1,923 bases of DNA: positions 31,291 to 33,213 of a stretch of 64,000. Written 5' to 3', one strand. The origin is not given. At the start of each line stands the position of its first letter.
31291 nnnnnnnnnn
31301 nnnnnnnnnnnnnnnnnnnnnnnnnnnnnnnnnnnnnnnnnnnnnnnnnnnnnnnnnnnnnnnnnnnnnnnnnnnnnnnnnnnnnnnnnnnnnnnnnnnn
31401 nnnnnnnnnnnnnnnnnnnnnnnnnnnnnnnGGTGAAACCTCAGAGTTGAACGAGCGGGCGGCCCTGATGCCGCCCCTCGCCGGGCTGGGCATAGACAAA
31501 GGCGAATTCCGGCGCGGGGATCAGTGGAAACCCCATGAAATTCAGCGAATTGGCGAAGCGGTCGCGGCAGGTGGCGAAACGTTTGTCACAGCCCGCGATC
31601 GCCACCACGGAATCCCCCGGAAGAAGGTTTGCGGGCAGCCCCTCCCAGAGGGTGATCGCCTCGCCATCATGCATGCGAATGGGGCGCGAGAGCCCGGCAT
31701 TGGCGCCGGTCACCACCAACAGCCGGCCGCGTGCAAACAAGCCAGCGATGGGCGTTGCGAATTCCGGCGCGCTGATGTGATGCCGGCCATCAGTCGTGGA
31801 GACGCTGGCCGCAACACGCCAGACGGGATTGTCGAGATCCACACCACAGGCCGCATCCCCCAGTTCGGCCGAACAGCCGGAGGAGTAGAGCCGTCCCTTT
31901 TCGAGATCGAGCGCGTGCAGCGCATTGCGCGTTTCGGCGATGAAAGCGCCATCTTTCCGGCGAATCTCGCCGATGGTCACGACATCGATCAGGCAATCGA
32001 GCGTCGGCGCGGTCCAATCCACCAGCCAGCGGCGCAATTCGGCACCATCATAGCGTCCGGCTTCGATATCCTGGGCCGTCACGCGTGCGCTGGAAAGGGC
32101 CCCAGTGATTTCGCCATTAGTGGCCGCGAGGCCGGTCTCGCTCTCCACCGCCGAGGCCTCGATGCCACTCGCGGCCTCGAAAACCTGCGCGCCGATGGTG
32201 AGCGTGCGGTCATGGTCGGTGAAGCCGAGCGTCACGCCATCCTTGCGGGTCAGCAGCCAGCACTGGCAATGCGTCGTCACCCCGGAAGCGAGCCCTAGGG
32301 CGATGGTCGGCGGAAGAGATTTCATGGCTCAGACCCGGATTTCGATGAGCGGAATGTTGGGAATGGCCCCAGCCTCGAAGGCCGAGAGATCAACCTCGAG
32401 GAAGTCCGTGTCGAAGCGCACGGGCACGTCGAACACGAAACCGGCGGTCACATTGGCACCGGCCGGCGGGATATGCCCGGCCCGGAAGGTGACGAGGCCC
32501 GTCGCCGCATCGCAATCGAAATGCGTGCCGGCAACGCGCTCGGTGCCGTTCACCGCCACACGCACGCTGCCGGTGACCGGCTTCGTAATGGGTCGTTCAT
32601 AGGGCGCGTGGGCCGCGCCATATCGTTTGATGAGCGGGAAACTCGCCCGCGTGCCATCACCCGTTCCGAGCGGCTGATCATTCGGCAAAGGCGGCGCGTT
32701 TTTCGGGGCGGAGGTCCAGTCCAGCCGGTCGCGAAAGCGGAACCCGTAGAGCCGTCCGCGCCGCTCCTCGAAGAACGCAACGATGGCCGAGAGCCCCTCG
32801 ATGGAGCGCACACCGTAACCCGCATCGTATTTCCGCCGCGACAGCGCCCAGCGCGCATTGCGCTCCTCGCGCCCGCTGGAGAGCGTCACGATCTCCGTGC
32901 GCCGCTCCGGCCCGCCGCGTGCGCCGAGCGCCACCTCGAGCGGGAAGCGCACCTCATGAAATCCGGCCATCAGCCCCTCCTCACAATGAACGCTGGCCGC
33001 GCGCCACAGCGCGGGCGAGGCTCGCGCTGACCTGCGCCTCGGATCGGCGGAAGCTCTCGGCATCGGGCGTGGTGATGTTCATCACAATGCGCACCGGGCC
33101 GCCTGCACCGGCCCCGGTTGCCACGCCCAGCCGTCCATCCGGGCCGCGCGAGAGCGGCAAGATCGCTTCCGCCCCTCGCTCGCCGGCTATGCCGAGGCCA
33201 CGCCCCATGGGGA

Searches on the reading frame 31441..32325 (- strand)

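Call 8: search_protein_families(library=pfam, proteins=[window:31441-32325:-], max_evalue=0.001)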
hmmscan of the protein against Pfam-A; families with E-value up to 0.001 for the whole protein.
window:31441-32325:- (294 aa): 2 families
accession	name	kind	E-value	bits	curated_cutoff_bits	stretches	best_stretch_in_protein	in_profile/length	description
PF09931.15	Phage_phiJL001_Gp84_N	-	5.8e-52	176.5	26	1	11-163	7-160/160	Baseplate hub protein, N-terminal attachment domain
PF09356.15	Phage_BR0599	-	2.5e-26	92.2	22.9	1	195-271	1-78/80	Phage conserved hypothetical protein BR0599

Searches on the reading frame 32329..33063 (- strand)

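Call 8: search_protein_families(library=pfam, proteins=[window:32329-33063:-], max_evalue=0.001)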
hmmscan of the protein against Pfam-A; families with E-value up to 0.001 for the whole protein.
window:32329-33063:- (244 aa): 1 family
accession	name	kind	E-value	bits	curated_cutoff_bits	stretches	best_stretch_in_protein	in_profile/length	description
PF09343.15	DUF2460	-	6.9e-84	280.8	30.4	1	36-243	1-205/205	Conserved hypothetical protein 2217 (DUF2460)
